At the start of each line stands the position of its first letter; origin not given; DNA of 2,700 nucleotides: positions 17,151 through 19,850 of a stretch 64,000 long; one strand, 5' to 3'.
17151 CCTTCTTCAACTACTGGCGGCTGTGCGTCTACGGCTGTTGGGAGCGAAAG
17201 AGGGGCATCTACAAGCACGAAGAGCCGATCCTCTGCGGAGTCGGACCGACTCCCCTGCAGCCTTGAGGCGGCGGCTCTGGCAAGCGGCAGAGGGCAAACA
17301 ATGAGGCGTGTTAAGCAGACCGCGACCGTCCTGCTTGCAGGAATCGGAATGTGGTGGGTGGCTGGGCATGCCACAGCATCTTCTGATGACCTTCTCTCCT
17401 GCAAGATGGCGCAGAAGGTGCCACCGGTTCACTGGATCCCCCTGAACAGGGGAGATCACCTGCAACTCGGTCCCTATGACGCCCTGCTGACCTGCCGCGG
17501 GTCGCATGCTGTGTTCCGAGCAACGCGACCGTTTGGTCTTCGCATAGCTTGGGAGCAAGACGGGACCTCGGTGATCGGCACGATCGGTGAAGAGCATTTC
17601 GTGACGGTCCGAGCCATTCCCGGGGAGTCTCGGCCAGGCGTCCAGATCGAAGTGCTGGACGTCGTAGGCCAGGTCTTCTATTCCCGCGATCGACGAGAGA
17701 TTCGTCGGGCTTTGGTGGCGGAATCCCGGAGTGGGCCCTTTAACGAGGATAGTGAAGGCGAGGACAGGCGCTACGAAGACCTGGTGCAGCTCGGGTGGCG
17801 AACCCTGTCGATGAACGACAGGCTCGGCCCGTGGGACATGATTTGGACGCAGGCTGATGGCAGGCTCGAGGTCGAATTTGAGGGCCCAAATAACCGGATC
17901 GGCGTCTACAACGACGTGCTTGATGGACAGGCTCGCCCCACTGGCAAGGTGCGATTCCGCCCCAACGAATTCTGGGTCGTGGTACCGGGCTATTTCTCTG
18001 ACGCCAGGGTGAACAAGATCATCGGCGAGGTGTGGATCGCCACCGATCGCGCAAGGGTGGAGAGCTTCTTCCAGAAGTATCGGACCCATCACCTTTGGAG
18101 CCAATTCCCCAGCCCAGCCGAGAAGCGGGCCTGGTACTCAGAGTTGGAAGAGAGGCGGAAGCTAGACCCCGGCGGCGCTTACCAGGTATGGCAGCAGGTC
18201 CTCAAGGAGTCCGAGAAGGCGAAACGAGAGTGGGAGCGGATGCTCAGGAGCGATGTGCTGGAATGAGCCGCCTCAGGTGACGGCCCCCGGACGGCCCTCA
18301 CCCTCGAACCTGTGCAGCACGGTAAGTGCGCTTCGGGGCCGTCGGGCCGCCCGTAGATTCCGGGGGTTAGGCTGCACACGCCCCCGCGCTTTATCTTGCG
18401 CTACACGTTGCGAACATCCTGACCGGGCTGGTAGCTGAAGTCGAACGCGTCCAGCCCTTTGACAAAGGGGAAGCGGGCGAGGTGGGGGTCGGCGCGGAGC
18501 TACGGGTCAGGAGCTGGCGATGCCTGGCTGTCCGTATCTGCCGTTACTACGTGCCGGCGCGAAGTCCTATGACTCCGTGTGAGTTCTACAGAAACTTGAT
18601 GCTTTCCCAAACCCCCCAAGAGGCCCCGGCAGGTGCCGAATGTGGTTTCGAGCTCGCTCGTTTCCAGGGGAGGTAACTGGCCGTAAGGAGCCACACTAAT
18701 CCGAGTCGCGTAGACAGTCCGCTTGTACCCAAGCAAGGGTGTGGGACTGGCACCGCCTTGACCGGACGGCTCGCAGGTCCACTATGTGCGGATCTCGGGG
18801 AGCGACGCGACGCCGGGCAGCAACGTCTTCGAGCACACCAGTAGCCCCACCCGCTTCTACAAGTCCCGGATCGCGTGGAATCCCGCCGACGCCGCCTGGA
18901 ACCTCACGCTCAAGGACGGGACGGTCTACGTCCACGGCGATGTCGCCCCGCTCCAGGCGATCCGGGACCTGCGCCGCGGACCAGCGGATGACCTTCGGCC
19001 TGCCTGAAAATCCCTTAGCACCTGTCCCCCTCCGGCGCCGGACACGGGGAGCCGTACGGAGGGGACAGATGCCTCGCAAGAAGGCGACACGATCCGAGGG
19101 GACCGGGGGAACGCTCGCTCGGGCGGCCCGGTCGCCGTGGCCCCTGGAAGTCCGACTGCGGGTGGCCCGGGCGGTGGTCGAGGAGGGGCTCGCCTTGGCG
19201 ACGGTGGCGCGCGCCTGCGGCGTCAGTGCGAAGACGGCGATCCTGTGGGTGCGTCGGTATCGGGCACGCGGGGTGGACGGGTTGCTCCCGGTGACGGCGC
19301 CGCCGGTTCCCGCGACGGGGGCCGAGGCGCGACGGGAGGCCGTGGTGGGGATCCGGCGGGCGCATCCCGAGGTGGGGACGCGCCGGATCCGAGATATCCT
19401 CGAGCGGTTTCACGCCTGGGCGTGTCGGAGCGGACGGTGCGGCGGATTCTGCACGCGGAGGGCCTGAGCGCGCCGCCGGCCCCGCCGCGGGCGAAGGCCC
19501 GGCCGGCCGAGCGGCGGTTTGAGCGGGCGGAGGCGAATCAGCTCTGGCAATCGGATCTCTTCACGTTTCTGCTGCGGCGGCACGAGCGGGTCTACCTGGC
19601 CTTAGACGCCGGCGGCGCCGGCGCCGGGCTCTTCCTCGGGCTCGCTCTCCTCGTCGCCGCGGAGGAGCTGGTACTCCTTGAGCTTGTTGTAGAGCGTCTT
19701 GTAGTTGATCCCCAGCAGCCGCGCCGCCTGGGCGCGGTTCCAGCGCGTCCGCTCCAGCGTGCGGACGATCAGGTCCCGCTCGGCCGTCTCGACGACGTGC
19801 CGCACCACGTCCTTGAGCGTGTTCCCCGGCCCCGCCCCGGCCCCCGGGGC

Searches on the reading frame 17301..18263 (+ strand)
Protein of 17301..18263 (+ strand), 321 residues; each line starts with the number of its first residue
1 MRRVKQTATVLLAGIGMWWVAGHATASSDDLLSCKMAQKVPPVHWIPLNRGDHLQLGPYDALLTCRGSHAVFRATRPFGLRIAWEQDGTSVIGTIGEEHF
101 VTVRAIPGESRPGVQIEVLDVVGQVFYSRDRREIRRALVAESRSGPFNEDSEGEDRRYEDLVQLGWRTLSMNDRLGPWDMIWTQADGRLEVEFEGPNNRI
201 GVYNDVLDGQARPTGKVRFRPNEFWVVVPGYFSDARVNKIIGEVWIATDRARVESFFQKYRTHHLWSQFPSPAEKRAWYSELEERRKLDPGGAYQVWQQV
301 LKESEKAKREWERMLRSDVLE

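Call 7: search_protein_families(library=pfam, proteins=[window:17301-18263:+], max_evalue=0.1)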
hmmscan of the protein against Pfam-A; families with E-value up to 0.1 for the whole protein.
window:17301-18263:+ (321 aa): 0 families

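Call 8: search_protein_families(library=ncbifam, proteins=[window:17301-18263:+], max_evalue=0.1)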
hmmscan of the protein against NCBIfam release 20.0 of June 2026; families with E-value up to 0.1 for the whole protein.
window:17301-18263:+ (321 aa): 0 families

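Call 20: find_homologous_proteins(query=window:17301-18263:+)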
Query window:17301-18263:+ (321 aa): 2 proteins with E <= 0.001 among 2252 candidates.
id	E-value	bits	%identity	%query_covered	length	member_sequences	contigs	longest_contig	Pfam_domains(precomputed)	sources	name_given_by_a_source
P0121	3.4e-219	745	100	100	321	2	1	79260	-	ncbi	-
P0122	3.6e-42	163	39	72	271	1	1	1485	-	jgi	jgi:hypothetical protein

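Call 21: find_encoding_contigs(protein=P0122, flank=5000, max_places=4)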
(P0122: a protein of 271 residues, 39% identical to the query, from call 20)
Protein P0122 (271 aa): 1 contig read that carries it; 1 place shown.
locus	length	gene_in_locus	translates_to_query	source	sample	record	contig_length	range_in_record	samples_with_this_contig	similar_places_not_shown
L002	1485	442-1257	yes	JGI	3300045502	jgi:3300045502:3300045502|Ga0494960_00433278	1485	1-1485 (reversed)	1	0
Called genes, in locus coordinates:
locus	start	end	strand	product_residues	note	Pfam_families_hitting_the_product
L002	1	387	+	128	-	?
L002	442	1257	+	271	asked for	-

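Call 22: find_encoding_contigs(protein=P0121, flank=10000, max_places=4)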
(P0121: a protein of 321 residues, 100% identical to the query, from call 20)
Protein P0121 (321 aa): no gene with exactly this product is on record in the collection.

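Call 30: find_homologous_proteins(query=A1)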
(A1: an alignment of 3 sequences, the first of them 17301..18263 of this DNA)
Query A1 (3 sequences) (321 aa, profile of the alignment): 7 proteins with E <= 0.001 among 8000 candidates.
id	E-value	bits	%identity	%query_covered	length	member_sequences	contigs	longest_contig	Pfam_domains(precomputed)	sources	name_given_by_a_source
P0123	3.2e-142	491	31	78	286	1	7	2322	-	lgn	-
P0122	5.8e-135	467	39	72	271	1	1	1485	-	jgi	jgi:hypothetical protein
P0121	8.1e-135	466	100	100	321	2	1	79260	-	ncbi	-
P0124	3.0e-79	284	35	82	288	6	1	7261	-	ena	-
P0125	2.0e-75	271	30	93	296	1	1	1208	-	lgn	-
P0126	6.8e-74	266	39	69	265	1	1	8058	-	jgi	jgi:hypothetical protein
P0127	1.1e-36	144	40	33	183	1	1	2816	-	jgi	jgi:hypothetical protein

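Call 32: find_encoding_contigs(protein=P0124, flank=8000, max_places=3)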
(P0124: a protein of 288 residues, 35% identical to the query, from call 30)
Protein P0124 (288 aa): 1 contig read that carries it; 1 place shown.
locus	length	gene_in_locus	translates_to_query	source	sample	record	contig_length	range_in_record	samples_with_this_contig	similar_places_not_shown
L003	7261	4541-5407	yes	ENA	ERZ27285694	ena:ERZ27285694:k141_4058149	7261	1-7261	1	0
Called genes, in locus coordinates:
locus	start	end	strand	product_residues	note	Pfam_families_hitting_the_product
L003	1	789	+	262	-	?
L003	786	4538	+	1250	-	PF20148:DUF6531, PF25023:TEN_YD-shell, PF25023:TEN_YD-shell, PF05593:RHS_repeat, PF25023:TEN_YD-shell, PF05593:RHS_repeat, PF25023:TEN_YD-shell, PF05593:RHS_repeat, +1 more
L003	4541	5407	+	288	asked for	-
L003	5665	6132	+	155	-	-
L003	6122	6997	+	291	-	-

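Call 33: find_encoding_contigs(protein=P0126, flank=8000, max_places=3)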
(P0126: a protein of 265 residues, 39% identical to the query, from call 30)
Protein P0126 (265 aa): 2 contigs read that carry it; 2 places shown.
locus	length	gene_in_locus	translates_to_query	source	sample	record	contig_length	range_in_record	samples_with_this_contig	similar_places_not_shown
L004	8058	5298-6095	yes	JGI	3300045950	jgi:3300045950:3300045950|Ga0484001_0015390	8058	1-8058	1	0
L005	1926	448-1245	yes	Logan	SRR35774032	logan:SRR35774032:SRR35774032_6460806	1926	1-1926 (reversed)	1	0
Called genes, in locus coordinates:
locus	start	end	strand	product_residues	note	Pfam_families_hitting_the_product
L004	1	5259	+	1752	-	?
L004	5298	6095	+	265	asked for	-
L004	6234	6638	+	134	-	-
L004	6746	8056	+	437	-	?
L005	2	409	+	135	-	?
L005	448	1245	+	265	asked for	-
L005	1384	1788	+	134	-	-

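Call 53: search_solved_structures(query=A5, max_evalue=1)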
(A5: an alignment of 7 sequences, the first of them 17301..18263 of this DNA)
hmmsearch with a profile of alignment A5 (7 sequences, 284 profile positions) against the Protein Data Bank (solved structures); distinct sequences matched with E-value up to 1: 1.
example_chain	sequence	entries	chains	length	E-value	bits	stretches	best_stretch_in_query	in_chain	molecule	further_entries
8w2s_A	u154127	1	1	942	0.00057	22.4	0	245-273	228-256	HNH nuclease domain-containing protein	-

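Call 55: search_protein_families(library=pfam, alignment_id=A5, max_evalue=1)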
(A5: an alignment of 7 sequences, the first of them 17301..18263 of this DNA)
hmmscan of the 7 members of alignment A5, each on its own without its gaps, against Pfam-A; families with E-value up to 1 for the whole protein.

A. member 1, window:17301-18263:+ (321 aa): 0 families

B. families by the number of members that match (of 7 scanned): 1 family
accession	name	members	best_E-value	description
PF14699.12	hGDE_N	1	0.05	N-terminal domain from the human glycogen debranching enzyme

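Call 56: find_related_loci(query=A5, collection=genome_contigs, flank=10000)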
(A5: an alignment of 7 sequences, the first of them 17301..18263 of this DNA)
Query A5 (321 aa) in genome_contigs; peptide patterns used: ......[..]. (x = any residue, [..] = any of these).
2 stretches matched a pattern, but none encodes a relative of the query by tblastn (E <= 1e-3).

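Call 58: predict_structure(alignment_id=A5)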
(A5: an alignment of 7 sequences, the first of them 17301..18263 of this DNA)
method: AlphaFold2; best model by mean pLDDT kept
length: 321 residues; sequences in the alignment: 7
mean_pLDDT: 69.1   pTM: 0.52
mean pLDDT of the five models: 69.1, 66.9, 66.4, 66.0, 65.6
residues with pLDDT >= 90: 46; 70-90: 134; 50-70: 70; < 50: 71
segments of 3 or more residues with pLDDT < 50: 1-3, 16-25, 107-109, 143-149, 262-271, 289-321
pLDDT, mean of each block of 10 residues (from residue 1): 50 46 50 68 86 90 88 84 79 85 63 85 92 77 44 63 83 90 80 73 72 81 75 85 87 80 39 56 52 37 44 32 28
secondary structure, 60 per line:
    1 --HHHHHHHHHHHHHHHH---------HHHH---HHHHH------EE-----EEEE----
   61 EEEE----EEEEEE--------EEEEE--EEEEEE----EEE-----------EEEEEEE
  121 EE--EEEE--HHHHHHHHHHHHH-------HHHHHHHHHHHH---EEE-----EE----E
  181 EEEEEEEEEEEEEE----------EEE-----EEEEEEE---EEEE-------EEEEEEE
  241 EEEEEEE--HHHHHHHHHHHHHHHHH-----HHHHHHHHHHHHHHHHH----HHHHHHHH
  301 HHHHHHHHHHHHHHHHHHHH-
elements in order: H3-18 H28-31 H35-39 E53-56 E61-64 E69-74 E83-87 E90-95 E100-102 E114-122 E125-128 H131-143 H151-162 E166-168 E180-194 E205-207 E213-219 E223-226 E234-247 H250-266 H272-288 H293-320

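Call 72: search_protein_families(library=pfam, proteins=[L006:8721-9668:+, L006:8250-8705:+, L003:5665-6129:+, L003:6122-6994:+, L004:6234-6635:+, L004:6746-8056:+, L003:1-786:+], max_evalue=0.1)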
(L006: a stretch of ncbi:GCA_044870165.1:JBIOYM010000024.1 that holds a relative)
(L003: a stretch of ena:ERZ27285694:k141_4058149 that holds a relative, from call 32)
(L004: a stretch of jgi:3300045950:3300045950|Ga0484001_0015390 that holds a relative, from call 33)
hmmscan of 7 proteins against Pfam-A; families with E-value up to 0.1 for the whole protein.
L006:8721-9668:+ (316 aa): 3 families
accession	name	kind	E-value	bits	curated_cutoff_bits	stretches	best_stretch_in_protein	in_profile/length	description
PF01436.27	NHL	-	3.3e-06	27.3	20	1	74-92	2-20/28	NHL repeat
PF08450.18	SGL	-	0.0021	18.1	26.3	0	42-111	149-217/246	SMP-30/Gluconolactonase/LRE-like region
PF20067.5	SSL_N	-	0.0083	16.4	18.9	0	120-132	23-35/46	Strictosidine synthase-like, N-terminal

L006:8250-8705:+ (152 aa): 0 families

L003:5665-6129:+ (155 aa): 0 families

L003:6122-6994:+ (291 aa): 3 families
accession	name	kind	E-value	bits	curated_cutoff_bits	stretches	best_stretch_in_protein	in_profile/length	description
PF05593.20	RHS_repeat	-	4e-05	24.4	22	0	239-265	12-33/38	RHS Repeat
PF07661.19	MORN_2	-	0.0008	19.8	29.6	0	232-250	2-20/22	MORN repeat variant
PF09954.14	DUF2188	-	0.065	13.8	22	0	232-250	44-62/62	Uncharacterized protein conserved in bacteria (DUF2188)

L004:6234-6635:+ (134 aa): 1 family
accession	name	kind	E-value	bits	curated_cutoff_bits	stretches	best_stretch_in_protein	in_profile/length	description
PF13629.12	T2SS-T3SS_pil_N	-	0.022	14.9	23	1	50-87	34-71/72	Pilus formation protein N terminal region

L004:6746-8056:+ (437 aa): 4 families
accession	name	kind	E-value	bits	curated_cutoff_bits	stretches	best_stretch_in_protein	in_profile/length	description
PF01833.30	TIG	-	1.6e-23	82.9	20.9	2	157-235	1-82/84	IPT/TIG domain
PF05593.20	RHS_repeat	-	9.4e-09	35.9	22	1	31-67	1-37/38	RHS Repeat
PF13205.12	Big_5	-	0.00019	22.5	23.6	1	379-432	5-57/105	Bacterial Ig-like domain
PF09099.16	Qn_am_d_aIII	-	0.073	13.9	22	1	71-139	2-69/82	Quinohemoprotein amine dehydrogenase, alpha subunit domain III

L003:1-786:+ (262 aa): 2 families
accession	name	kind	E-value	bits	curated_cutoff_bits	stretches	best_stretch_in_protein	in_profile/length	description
PF05593.20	RHS_repeat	-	4.8e-09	36.8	22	1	143-176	1-34/38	RHS Repeat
PF01833.30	TIG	-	2.2e-07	31.2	20.9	1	183-252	3-76/84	IPT/TIG domain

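Call 75: find_related_loci(query=A5, collection=metagenome_contigs, flank=10000)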
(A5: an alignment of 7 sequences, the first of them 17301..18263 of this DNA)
Query A5 (321 aa) in metagenome_contigs; peptide patterns used: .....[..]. (x = any residue, [..] = any of these).
63 stretches matched a pattern; 7 encode a relative of the query (tblastn E <= 1e-3); 7 distinct loci.
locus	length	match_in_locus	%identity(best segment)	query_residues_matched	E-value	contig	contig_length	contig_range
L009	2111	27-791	37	10-261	8e-53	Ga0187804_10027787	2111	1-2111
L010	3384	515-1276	33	8-262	7e-48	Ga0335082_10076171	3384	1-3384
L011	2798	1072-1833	36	10-262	1e-45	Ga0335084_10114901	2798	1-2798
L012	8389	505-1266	36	10-262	1e-45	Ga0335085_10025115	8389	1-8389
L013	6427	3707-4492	35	1-262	1e-42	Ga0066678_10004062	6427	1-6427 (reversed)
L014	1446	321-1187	30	12-289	9e-37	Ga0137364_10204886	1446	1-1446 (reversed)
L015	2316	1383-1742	39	161-280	4e-20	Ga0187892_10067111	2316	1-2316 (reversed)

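Call 98: search_protein_families(library=pfam, proteins=[L003:786-4535:+, P0280], max_evalue=0.001)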
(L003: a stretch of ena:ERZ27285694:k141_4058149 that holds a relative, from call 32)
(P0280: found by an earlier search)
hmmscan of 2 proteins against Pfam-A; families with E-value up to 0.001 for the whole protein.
L003:786-4535:+ (1250 aa): 2 families
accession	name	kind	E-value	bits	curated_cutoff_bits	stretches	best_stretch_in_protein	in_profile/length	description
PF05593.20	RHS_repeat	-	3e-93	305.2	22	10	696-730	1-35/38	RHS Repeat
PF20148.4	DUF6531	-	8.5e-17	61.7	24.1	1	202-276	1-74/74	Domain of unknown function (DUF6531)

P0280 (1718 aa): 6 families
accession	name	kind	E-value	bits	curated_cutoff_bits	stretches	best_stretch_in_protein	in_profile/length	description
PF05593.20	RHS_repeat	-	1.1e-86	284.2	22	11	1179-1215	1-37/38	RHS Repeat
PF13418.12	Kelch_4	-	2.5e-16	59.8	21.6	1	92-133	1-42/49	Galactose oxidase, central domain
PF20148.4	DUF6531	-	2e-13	50.9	24.1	1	699-774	1-74/74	Domain of unknown function (DUF6531)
PF13205.12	Big_5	-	1.4e-08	35.9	23.6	1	245-343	5-105/105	Bacterial Ig-like domain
PF15283.12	DUF4595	-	1.4e-05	25.6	34.2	0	1189-1306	3-130/202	Domain of unknown function (DUF4595) with porin-like fold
PF13415.12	Kelch_3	-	0.00073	20.1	22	0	58-100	5-47/48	Galactose oxidase, central domain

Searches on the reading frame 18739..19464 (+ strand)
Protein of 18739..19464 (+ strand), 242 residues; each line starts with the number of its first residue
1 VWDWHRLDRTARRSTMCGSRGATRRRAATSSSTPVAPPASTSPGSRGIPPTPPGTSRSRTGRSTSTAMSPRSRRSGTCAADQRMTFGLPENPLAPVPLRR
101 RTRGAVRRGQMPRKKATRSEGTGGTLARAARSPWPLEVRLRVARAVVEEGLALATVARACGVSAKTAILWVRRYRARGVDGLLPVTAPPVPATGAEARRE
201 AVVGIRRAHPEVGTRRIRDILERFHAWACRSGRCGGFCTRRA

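Call 7: search_protein_families(library=pfam, proteins=[window:18739-19464:+], max_evalue=0.1)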
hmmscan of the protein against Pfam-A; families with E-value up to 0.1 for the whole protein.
window:18739-19464:+ (242 aa): 8 families
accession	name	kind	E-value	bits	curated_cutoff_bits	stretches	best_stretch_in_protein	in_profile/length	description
PF13384.12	HTH_23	-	4.5e-07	29.9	24.6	1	137-183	5-50/50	Homeodomain-like domain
PF13565.12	HTH_32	-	4.9e-07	30.6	33.7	1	169-224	4-60/73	Homeodomain-like domain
PF01527.26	HTH_Tnp_1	-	3.6e-06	27.5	24.1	1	131-178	4-49/75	Transposase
PF13011.12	LZ_Tnp_IS481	-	4.1e-05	24.2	22.2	1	146-190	21-65/85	leucine-zipper of insertion element IS481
PF13518.12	HTH_28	-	0.00019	21.9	25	1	139-184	2-46/52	Helix-turn-helix domain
PF13551.12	HTH_29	-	0.00062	20.2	28.1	1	148-184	9-46/64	Winged helix-turn helix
PF08822.17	DUF1804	-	0.0061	16.9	29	1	137-180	6-49/164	Protein of unknown function (DUF1804)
PF06056.18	Terminase_5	-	0.0074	16.6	20.3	1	152-182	15-45/58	Putative ATPase subunit of terminase (gpP-like)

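Call 8: search_protein_families(library=ncbifam, proteins=[window:18739-19464:+], max_evalue=0.1)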
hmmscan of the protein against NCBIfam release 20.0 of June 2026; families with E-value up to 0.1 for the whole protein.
window:18739-19464:+ (242 aa): 5 families
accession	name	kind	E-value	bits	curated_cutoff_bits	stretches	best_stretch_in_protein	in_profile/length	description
NF033577.2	transpos_IS481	equivalog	1.4e-12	47.8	224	1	139-225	2-90/284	IS481 family transposase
NF033545.0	transpos_IS630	equivalog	2e-08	34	100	1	142-223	4-91/299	IS630 family transposase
NF047595.1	IS66_ISRel24_TnpA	equivalog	2.6e-05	24.8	74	1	131-201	2-78/113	IS66-like element accessory protein TnpA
NF033516.0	transpos_IS3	equivalog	0.0012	18.1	160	1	137-178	1-42/369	IS3 family transposase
NF006928.0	PRK09413.1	subfamily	0.077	13.5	229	0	142-177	21-56/121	IS2 repressor TnpA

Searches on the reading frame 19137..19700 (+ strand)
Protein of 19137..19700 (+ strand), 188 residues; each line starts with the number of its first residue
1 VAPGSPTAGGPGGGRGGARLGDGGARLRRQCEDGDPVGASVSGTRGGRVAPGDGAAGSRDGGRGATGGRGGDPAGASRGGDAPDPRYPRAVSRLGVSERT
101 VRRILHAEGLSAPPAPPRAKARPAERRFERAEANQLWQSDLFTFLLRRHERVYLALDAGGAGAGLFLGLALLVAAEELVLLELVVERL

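Call 7: search_protein_families(library=pfam, proteins=[window:19137-19700:+], max_evalue=0.1)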
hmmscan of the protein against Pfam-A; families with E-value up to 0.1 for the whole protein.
window:19137-19700:+ (188 aa): 3 families
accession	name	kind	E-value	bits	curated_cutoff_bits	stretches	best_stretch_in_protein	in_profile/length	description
PF13384.12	HTH_23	-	0.0011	19.1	24.6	1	87-110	20-46/50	Homeodomain-like domain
PF13551.12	HTH_29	-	0.0053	17.3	28.1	1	86-122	14-59/64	Winged helix-turn helix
PF01498.24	HTH_Tnp_Tc3_2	-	0.086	13.6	31.5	0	95-112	29-46/72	Transposase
